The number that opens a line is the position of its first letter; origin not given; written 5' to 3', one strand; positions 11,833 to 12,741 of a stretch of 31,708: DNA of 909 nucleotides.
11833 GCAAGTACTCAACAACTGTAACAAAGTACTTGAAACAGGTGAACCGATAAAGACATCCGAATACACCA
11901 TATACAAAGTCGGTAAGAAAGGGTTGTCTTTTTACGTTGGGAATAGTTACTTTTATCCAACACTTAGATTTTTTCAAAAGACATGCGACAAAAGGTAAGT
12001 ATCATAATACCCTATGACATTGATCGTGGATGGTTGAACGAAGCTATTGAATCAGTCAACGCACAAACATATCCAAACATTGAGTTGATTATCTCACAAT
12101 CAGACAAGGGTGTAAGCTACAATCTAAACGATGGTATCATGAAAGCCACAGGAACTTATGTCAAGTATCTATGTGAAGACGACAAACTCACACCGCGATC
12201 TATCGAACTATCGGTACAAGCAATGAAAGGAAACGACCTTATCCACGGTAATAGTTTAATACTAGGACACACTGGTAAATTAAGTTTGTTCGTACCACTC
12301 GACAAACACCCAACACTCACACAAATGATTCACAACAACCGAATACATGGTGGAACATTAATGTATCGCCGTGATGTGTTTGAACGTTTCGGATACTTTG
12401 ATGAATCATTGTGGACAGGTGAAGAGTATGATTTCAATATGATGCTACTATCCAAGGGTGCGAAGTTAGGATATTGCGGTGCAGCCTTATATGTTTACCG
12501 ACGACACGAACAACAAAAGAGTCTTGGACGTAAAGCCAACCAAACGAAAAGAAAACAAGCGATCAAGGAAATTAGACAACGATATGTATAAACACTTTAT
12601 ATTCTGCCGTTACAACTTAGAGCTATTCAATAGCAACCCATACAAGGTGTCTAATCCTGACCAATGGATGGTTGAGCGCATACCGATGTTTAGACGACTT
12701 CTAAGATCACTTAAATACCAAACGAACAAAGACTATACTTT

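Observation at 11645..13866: Secreted protein plus three glycosyltransferases between the tail and head modules of a phage with no visible lysogeny genes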

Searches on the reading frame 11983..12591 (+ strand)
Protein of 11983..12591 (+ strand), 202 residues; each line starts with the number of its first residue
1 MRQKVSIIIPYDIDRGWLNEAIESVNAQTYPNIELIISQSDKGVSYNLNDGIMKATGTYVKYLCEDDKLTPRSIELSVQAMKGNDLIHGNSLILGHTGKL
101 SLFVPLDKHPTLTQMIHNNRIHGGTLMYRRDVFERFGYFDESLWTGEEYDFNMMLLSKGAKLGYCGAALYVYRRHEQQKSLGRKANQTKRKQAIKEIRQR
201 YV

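Call 4: search_protein_families(library=pfam, proteins=[window:11983-12591:+], max_evalue=0.1)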
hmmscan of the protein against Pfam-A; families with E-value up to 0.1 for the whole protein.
window:11983-12591:+ (202 aa): 3 families
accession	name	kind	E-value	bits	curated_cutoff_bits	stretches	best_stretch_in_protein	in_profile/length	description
PF00535.33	Glycos_transf_2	-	5.4e-08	33.4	23.3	2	40-135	61-166/168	Glycosyl transferase family 2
PF13632.12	Glyco_trans_2_3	-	0.0018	18.5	27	1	121-177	72-127/198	Glycosyl transferase family group 2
PF13641.12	Glyco_tranf_2_3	-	0.0022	18.5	27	1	122-191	160-227/230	Glycosyltransferase like family 2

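Call 6: search_protein_families(library=phrogs, proteins=[window:11983-12591:+], max_evalue=0.01)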
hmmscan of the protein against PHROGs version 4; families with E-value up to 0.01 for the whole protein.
window:11983-12591:+ (202 aa): 3 families
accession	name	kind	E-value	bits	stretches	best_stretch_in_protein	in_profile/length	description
phrog_14775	-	moron, auxiliary metabolic gene and host takeover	0.0012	19.5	1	2-88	2-95/203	glycosyltransferase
phrog_8858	-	moron, auxiliary metabolic gene and host takeover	0.0012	18.8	1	21-193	39-207/395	glycosyltransferase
phrog_9549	-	moron, auxiliary metabolic gene and host takeover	0.0093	16.9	0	51-199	77-214/221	glycosyltransferase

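Call 30: search_solved_structures(query=window:11983-12591:+, max_evalue=1, show_alignments=3)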
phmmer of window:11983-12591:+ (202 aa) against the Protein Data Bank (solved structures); distinct sequences matched with E-value up to 1: 13.
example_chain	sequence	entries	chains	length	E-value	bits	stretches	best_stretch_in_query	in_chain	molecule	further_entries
3bcv_A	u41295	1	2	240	1.1e-05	28.1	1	27-68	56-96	Putative glycosyltransferase protein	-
2z87_A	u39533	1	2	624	0.00055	22.6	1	29-81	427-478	Chondroitin synthase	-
2z86_A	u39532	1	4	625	0.00055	22.6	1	29-81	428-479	Chondroitin synthase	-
5hea_A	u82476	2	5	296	0.0038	19.9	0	4-39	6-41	Putative glycosyltransferase (GalT1)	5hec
9jma_A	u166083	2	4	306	0.0041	19.8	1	22-93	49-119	GalNAc(5)-diNAcBac-PP-undecaprenol beta-1,3-glucosyltransferase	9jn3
6p61_A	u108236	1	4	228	0.0041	19.8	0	32-70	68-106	Glycosyltransferase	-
9omh_A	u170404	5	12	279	0.0082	18.8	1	13-96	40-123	Glycosyltransferase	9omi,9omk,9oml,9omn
9omm_A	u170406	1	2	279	0.0082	18.8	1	13-96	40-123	Glycosyltransferase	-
9omj_A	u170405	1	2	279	0.0083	18.8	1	13-96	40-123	Glycosyltransferase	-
8vh7_A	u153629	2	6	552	0.16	14.6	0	27-143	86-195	Heparosan synthase B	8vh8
8viw_A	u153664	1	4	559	0.16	14.6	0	5-43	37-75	Heparosan synthase B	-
6e4q_A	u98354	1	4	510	0.49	13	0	108-178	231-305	polypeptide N-acetylgalactosaminyltransferase 9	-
7t6f_A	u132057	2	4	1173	0.97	12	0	18-66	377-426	Tyrosine-protein kinase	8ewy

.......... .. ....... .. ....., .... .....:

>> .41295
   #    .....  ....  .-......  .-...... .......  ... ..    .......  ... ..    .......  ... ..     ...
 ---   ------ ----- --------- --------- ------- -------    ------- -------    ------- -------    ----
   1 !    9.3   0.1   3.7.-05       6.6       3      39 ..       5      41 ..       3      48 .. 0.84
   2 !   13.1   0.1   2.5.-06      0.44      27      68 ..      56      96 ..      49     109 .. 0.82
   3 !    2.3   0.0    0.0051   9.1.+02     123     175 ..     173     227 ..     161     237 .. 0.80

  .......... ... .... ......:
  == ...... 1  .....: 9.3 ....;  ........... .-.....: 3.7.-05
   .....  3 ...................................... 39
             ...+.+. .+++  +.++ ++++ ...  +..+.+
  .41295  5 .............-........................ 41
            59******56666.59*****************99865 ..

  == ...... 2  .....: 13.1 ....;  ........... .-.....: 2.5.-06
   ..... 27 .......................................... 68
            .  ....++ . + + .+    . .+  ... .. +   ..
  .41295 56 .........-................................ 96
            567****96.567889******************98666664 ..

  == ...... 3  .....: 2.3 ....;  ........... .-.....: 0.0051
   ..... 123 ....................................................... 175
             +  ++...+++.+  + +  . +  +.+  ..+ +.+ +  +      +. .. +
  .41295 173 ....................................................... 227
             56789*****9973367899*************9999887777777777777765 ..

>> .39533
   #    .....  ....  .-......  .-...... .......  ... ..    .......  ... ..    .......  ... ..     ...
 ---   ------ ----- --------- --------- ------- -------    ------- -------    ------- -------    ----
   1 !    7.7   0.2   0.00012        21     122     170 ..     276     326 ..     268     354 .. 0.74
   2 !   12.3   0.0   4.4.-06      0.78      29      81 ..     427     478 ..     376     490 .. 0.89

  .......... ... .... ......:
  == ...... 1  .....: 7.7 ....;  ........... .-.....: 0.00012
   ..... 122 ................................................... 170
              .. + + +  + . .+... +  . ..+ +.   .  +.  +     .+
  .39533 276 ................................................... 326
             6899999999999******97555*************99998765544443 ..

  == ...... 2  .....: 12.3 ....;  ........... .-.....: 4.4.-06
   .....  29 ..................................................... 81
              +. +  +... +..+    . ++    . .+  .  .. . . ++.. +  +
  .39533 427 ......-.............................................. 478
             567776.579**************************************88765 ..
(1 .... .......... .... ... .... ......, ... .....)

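Call 42: search_solved_structures(query=A2, max_evalue=0.01, show_alignments=0)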
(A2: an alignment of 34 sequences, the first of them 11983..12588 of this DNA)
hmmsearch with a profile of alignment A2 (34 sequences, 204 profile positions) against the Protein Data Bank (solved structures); distinct sequences matched with E-value up to 0.01: 17.
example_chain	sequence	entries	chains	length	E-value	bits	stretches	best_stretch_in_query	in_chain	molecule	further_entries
2z87_A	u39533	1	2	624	9.8e-12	47.8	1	36-190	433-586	Chondroitin synthase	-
2z86_A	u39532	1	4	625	9.9e-12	47.8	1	36-190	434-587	Chondroitin synthase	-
6p61_A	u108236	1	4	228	9.4e-10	41.4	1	31-180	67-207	Glycosyltransferase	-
1h7l_A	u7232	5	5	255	1.1e-09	41.2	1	41-136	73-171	SPORE COAT POLYSACCHARIDE BIOSYNTHESIS PROTEIN SPSA | PROTEIN (SPORE COAT POLYSACCHARIDE BIOSYNTHESIS PROTEIN SPSA)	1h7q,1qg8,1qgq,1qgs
3bcv_A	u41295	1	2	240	1.3e-09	40.9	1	28-180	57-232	Putative glycosyltransferase protein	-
5hea_A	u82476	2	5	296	3.1e-08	36.4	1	4-108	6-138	Putative glycosyltransferase (GalT1)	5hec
9jma_A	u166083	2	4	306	2.7e-07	33.4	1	32-159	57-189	GalNAc(5)-diNAcBac-PP-undecaprenol beta-1,3-glucosyltransferase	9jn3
5tze_C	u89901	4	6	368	4.1e-07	32.8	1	45-175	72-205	Glycosyl transferase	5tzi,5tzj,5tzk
8viw_A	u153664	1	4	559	6.7e-07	32.1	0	2-87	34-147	Heparosan synthase B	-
8vh7_A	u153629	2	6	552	7.2e-07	32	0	2-43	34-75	Heparosan synthase B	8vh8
5tz8_A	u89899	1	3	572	7.5e-07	31.9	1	45-175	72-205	Glycosyl transferase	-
3l7i_A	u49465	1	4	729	6.6e-05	25.6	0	3-165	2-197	Teichoic acid biosynthesis protein F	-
3l7m_A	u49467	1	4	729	6.6e-05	25.6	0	3-165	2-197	Teichoic acid biosynthesis protein F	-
3l7j_A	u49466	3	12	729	6.7e-05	25.5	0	3-165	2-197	Teichoic acid biosynthesis protein F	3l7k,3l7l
6h1j_A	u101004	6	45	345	8.7e-05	25.2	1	2-163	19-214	Probable ss-1,3-N-acetylglucosaminyltransferase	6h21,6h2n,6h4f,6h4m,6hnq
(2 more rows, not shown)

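Call 68: find_homologous_proteins(query=window:11983-12591:+)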
Query window:11983-12591:+ (202 aa): 251 proteins with E <= 0.001 among 329 candidates; the best 120 are listed.
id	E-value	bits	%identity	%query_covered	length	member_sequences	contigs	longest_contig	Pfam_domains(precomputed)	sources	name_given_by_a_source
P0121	2.0e-132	457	100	100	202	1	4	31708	PF00535.33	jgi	-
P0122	8.9e-108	376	82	99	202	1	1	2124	PF00535.33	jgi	jgi:glycosyltransferase involved in cell wall biosynthesis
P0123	5.0e-107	374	82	100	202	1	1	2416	PF00535.33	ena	-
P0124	5.5e-106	370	82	100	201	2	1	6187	PF13641.13,PF00535.33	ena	-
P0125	1.5e-98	346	77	99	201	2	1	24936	PF00535.33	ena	-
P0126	1.8e-85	303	67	100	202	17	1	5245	PF00535.33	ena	-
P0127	8.8e-84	298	66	100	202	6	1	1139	PF13641.13,PF00535.33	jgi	jgi:glycosyltransferase involved in cell wall biosynthesis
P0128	2.7e-82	293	64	100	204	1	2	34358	PF13641.13,PF00535.33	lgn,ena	-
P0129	3.9e-81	289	67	99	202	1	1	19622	PF13632.13,PF13641.13,PF00535.33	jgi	jgi:glycosyltransferase involved in cell wall biosynthesis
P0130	1.1e-80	288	64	100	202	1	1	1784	PF00535.33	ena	-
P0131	6.5e-80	285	68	98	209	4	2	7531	PF00535.33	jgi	jgi:GT2 family glycosyltransferase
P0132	9.2e-79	281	66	100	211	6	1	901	PF00535.33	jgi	jgi:GT2 family glycosyltransferase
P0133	1.2e-78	281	66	100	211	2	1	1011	PF00535.33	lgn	-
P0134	2.3e-75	270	66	98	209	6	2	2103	PF00535.33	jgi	jgi:GT2 family glycosyltransferase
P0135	8.5e-75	268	63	100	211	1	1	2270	PF00535.33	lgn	-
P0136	2.9e-74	267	60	99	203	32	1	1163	PF00535.33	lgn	-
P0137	8.3e-74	265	62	100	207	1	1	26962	PF00535.33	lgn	-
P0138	1.0e-73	265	62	99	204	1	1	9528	PF00535.33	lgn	-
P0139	8.6e-73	262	62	98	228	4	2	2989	PF00535.33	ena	-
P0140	1.2e-72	261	63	98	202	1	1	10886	PF00535.33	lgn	-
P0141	2.6e-72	260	59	99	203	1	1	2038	PF00535.33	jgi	jgi:glycosyltransferase involved in cell wall biosynthesis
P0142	1.2e-71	258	63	98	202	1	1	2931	PF00535.33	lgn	-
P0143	2.3e-71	257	60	99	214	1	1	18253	PF13641.13,PF00535.33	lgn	-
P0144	4.6e-71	256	62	98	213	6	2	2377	PF00535.33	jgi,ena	jgi:glycosyltransferase involved in cell wall biosynthesis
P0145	9.9e-71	255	62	98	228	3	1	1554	PF00535.33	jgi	-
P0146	1.2e-70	255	59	99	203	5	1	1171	PF00535.33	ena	-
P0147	1.4e-70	255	61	98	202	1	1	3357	PF13641.13,PF00535.33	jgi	jgi:teichuronic acid biosynthesis glycosyltransferase TuaG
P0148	1.7e-70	254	60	100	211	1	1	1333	PF13641.13,PF00535.33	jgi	jgi:GT2 family glycosyltransferase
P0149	4.0e-70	253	62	99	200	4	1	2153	PF00535.33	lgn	-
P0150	4.5e-70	253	61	98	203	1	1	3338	PF00535.33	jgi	jgi:glycosyltransferase involved in cell wall biosynthesis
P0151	4.7e-70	253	60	98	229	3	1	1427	PF00535.33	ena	-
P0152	5.6e-70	253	61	98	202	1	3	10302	PF13641.13,PF00535.33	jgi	jgi:teichuronic acid biosynthesis glycosyltransferase TuaG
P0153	7.1e-70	252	61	98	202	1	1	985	PF13641.13,PF00535.33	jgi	jgi:teichuronic acid biosynthesis glycosyltransferase TuaG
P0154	1.5e-69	251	59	100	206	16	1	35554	PF13641.13,PF00535.33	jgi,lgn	-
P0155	2.6e-69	251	62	99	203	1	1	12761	PF00535.33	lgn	-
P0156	5.6e-69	249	61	98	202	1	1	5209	PF13641.13,PF00535.33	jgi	jgi:glycosyltransferase involved in cell wall biosynthesis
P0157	9.2e-69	249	59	100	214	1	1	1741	PF00535.33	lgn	-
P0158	1.7e-68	248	61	99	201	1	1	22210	PF13641.13,PF00535.33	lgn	-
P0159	1.7e-68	248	60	99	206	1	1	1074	PF00535.33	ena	-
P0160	1.9e-68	248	60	99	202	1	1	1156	PF00535.33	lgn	-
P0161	4.3e-68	247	58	99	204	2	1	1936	PF00535.33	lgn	-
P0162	5.9e-68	246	58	99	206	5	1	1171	PF00535.33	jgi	jgi:glycosyltransferase involved in cell wall biosynthesis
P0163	8.3e-68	246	62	98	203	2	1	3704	PF13641.13,PF00535.33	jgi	-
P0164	1.5e-67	245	55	98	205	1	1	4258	PF10111.15,PF13641.13,PF00535.33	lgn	-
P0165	3.1e-67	244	59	99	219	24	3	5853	PF00535.33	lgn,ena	-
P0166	9.8e-67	242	58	100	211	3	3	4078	PF00535.33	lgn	-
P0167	1.1e-66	242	57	98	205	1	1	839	PF00535.33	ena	-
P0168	1.4e-66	242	59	100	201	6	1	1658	PF00535.33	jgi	-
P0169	1.6e-66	241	58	99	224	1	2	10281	PF00535.33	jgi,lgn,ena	-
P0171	2.2e-66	241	59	98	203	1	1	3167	PF00535.33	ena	-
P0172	2.4e-66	241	57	99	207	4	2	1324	PF13641.13,PF00535.33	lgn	-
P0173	4.2e-66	240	59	98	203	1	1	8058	PF00535.33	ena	-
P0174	4.7e-66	240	57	98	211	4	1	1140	PF00535.33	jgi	-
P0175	5.3e-66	240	58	100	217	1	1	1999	PF00535.33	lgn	-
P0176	6.6e-66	239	58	98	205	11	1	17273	PF00535.33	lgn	-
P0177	8.0e-66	239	59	98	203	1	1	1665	PF00535.33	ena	-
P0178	8.1e-66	239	54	100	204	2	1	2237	PF00535.33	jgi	jgi:GT2 family glycosyltransferase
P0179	1.2e-65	239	57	99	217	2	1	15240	PF00535.33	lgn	-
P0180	1.3e-65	238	56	99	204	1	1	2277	PF00535.33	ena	-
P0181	2.4e-65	238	58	98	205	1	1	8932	PF00535.33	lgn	-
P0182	2.7e-65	237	55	98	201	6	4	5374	PF00535.33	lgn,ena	-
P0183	2.7e-65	237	54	98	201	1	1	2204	PF00535.33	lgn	-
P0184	3.5e-65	237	58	98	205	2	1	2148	PF00535.33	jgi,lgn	-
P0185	4.1e-65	237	59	100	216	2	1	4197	PF00535.33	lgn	-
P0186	8.4e-65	236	59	99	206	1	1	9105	PF13632.13,PF00535.33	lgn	-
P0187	2.5e-64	234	59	99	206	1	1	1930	PF00535.33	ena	-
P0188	2.7e-64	234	59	99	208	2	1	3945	PF00535.33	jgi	-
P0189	5.0e-64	233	58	99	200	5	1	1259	PF13641.13,PF00535.33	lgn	-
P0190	5.1e-64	233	60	98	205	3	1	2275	PF00535.33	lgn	-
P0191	5.6e-64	233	57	98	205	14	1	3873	PF00535.33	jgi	jgi:teichuronic acid biosynthesis glycosyltransferase TuaG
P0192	7.9e-64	233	60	99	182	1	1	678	PF00535.33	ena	-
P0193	8.9e-64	233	57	100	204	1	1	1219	PF00535.33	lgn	-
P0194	1.4e-63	232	56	99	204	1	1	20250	PF00535.33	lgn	-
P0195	1.6e-63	232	57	100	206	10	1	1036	PF00535.33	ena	-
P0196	2.4e-63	231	56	98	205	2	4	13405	PF00535.33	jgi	jgi:glycosyltransferase involved in cell wall biosynthesis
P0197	3.2e-63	231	56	100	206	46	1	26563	PF00535.33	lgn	-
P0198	3.8e-63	230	55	98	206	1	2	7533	PF13641.13,PF00535.33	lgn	-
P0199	5.6e-63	230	56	99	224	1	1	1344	PF00535.33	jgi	jgi:glycosyltransferase involved in cell wall biosynthesis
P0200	7.0e-63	230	54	98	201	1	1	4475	PF00535.33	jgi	jgi:glycosyltransferase involved in cell wall biosynthesis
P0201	9.0e-63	229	56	99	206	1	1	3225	PF00535.33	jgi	-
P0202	9.2e-63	229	56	99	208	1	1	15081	PF00535.33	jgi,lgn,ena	jgi:glycosyltransferase involved in cell wall biosynthesis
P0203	9.2e-63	229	57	98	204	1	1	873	PF13632.13,PF00535.33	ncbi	-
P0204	1.2e-62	229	54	98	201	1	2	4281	PF00535.33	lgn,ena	-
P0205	2.1e-62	228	56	99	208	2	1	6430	PF10111.15,PF00535.33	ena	-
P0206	2.1e-62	228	56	98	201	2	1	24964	PF13641.13,PF00535.33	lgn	-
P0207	2.9e-62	228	59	98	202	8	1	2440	PF00535.33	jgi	jgi:glycosyltransferase involved in cell wall biosynthesis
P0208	3.4e-62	227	56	98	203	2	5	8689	PF00535.33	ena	-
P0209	4.7e-62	227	59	98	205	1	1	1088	PF00535.33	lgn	-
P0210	5.1e-62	227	55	100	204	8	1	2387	PF13641.13,PF00535.33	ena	-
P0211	7.8e-62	226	57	98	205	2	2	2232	PF10111.15,PF13641.13,PF00535.33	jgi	-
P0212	9.9e-62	226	58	100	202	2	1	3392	PF10111.15,PF13641.13,PF00535.33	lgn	-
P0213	1.1e-61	226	57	99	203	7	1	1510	PF13641.13,PF00535.33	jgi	jgi:glycosyltransferase involved in cell wall biosynthesis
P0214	1.5e-61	225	56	98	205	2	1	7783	PF00535.33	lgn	-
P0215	7.4e-61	223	54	98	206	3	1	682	PF00535.33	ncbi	-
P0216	9.7e-61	223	56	98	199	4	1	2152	PF00535.33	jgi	jgi:teichuronic acid biosynthesis glycosyltransferase TuaG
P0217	1.3e-60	222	57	98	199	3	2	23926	PF00535.33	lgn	-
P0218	1.3e-60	222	55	98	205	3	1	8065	PF00535.33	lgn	-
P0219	1.4e-60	222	55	99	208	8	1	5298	PF10111.15,PF13641.13,PF00535.33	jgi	-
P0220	1.6e-60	222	55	98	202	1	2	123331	PF13641.13,PF00535.33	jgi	-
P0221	2.8e-60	221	57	98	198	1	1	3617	PF13641.13,PF00535.33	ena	-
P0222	2.9e-60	221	56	99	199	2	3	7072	PF00535.33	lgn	-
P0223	3.0e-60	221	52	98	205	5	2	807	PF13641.13,PF00535.33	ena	-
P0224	3.1e-59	218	54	100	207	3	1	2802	PF13641.13,PF00535.33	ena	-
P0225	3.5e-59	217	57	100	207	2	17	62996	PF00535.33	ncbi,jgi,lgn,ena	jgi:teichuronic acid biosynthesis glycosyltransferase TuaG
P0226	4.4e-59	217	53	99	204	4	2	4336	PF00535.33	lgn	-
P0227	5.8e-59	217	54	99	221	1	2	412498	PF00535.33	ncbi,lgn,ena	-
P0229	6.8e-59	217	54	99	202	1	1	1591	PF10111.15,PF00535.33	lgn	-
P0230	8.5e-59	216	54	98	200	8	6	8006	PF00535.33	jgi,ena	jgi:GT2 family glycosyltransferase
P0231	8.7e-59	216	56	98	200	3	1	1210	PF13632.13,PF10111.15,PF13641.13,PF00535.33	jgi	-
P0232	1.4e-58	216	54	98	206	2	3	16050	PF00535.33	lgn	-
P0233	1.4e-58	216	53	99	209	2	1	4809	PF00535.33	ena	-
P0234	1.5e-58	215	55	98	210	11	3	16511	PF13641.13,PF00535.33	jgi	jgi:glycosyltransferase involved in cell wall biosynthesis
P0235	2.1e-58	215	55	98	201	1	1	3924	PF00535.33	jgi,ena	jgi:glycosyltransferase involved in cell wall biosynthesis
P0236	2.6e-58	215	56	100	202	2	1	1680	PF10111.15,PF13641.13,PF00535.33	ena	-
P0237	6.3e-58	213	54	100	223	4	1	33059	PF00535.33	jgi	-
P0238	7.5e-58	213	53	98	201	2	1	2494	PF00535.33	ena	-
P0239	1.1e-57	213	53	98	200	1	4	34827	PF00535.33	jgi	jgi:teichuronic acid biosynthesis glycosyltransferase TuaG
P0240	1.7e-57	212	53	97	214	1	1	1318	PF10111.15,PF13641.13,PF00535.33,PF02709.21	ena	-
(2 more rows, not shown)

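Call 69: find_encoding_contigs(protein=P0227, flank=10000, max_places=2)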
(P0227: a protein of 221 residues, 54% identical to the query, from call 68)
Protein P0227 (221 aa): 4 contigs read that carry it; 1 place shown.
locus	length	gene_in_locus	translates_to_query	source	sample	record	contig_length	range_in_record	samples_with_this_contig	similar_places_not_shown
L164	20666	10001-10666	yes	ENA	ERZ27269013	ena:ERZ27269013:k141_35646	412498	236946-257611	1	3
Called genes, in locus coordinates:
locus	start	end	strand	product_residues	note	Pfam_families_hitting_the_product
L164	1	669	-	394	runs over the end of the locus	PF13679:Methyltransf_32, PF13847:Methyltransf_31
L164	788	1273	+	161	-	-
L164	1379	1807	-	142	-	-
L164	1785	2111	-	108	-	PF13443:HTH_26 (weak)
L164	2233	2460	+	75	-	-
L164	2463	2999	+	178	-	PF00196:GerE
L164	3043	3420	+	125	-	-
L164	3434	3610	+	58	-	-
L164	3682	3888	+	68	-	-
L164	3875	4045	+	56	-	-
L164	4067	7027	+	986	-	-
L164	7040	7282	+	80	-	-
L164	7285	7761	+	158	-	PF08299:Bac_DnaA_C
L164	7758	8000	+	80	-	-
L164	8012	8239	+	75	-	-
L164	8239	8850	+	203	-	-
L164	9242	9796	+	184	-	-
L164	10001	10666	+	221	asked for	PF00535:Glycos_transf_2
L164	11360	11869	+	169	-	-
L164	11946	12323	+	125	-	-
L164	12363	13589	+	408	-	PF25145:NfeD1b_N, PF01343:Peptidase_S49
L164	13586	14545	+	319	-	-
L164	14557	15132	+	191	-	-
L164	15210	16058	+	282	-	-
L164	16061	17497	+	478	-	PF00535:Glycos_transf_2 (faint)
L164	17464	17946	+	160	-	-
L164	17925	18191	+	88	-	-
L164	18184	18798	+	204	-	-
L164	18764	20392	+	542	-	-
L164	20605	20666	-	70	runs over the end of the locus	PF08845:SymE_toxin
